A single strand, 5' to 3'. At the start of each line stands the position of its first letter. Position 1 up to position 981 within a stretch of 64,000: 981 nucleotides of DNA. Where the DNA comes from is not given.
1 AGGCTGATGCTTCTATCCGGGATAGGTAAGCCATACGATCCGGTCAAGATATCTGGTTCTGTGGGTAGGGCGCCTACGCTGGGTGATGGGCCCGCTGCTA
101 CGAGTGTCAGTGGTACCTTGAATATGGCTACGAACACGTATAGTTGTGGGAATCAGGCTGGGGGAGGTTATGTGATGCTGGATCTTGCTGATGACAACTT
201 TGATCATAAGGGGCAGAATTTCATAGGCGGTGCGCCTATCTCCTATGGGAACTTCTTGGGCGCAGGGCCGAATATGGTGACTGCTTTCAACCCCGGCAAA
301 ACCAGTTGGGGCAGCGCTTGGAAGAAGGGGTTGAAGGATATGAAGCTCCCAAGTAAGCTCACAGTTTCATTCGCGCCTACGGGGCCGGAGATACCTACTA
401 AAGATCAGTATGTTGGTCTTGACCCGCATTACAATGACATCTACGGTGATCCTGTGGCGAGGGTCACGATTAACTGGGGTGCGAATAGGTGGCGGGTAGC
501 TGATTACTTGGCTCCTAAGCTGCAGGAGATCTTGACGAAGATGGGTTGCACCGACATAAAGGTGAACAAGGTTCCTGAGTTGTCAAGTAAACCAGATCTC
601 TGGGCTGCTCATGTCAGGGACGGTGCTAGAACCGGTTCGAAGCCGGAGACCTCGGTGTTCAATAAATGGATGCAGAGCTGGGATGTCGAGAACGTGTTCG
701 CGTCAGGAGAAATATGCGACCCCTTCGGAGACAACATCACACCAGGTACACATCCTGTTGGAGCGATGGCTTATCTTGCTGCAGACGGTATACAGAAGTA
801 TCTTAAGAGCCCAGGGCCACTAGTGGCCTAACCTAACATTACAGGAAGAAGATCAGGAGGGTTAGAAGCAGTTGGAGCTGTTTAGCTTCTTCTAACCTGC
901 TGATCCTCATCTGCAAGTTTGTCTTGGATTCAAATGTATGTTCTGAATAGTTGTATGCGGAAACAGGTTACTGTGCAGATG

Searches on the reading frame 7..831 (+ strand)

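Call 26: search_protein_families(library=pfam, proteins=[window:7-831:+], max_evalue=0.01)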
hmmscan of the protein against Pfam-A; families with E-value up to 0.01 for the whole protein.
window:7-831:+ (274 aa): 1 family
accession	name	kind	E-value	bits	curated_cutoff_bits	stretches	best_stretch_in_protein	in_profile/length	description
PF05199.19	GMC_oxred_C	-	0.0003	21.8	24.6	1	134-231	5-116/139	GMC oxidoreductase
